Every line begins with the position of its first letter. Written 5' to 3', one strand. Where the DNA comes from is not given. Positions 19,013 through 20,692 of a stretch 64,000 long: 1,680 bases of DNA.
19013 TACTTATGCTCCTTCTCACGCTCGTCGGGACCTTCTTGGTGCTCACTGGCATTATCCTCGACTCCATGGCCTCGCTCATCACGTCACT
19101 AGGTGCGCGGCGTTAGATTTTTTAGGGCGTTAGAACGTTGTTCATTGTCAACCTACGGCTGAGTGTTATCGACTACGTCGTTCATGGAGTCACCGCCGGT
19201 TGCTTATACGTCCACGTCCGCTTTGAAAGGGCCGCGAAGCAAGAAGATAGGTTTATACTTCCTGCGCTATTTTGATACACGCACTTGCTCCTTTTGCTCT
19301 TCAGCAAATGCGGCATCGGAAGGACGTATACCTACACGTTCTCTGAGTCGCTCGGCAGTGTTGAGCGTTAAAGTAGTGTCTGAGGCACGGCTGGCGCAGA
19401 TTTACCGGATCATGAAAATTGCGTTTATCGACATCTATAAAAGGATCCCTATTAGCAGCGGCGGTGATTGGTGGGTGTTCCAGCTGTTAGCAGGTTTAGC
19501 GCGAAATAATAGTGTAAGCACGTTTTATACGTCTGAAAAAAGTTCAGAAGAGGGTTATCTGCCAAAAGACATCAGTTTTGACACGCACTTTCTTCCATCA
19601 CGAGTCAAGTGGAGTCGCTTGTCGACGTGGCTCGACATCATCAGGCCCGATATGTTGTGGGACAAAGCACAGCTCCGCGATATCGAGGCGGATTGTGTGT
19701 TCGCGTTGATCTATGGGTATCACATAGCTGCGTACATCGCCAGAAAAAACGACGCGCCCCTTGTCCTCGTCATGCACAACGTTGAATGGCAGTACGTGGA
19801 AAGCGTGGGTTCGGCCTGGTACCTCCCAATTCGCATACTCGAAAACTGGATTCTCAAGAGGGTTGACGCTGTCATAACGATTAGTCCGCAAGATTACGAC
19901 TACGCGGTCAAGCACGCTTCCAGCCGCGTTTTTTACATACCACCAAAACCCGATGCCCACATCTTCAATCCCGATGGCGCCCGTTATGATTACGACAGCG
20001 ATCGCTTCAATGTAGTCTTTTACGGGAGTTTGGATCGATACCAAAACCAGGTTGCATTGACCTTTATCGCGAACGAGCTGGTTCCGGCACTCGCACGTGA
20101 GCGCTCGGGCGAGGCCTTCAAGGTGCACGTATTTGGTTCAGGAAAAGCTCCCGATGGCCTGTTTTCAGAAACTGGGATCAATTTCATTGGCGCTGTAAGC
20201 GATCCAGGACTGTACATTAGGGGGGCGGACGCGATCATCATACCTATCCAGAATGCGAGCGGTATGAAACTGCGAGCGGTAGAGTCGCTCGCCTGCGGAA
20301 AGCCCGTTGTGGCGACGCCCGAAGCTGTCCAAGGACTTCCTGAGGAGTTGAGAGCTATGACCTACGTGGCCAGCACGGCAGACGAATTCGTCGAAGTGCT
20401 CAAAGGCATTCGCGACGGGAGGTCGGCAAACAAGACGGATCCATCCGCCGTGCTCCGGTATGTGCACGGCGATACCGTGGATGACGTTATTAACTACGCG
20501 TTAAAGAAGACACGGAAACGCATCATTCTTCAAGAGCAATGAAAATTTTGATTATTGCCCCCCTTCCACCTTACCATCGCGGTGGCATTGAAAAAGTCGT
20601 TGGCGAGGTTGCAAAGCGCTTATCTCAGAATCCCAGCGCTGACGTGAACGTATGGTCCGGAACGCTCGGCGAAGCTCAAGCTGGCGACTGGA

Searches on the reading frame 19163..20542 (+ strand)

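Call 43: search_protein_families(library=pfam, proteins=[window:19163-20542:+], max_evalue=0.001)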
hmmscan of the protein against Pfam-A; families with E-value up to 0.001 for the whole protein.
window:19163-20542:+ (459 aa): 4 families
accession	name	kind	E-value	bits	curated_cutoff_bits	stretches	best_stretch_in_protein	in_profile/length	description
PF13692.12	Glyco_trans_1_4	-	4.9e-14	53.2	27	1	282-410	2-133/142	Glycosyl transferases group 1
PF13439.12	Glyco_transf_4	-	5.5e-10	40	28.5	1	100-260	3-163/170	Glycosyltransferase Family 4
PF13579.12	Glyco_trans_4_4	-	1.3e-07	32.5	29.7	1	164-260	59-156/158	Glycosyl transferase 4-like domain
PF00534.26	Glycos_transf_1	-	4.8e-06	26.7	26.4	1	280-396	14-131/172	Glycosyl transferases group 1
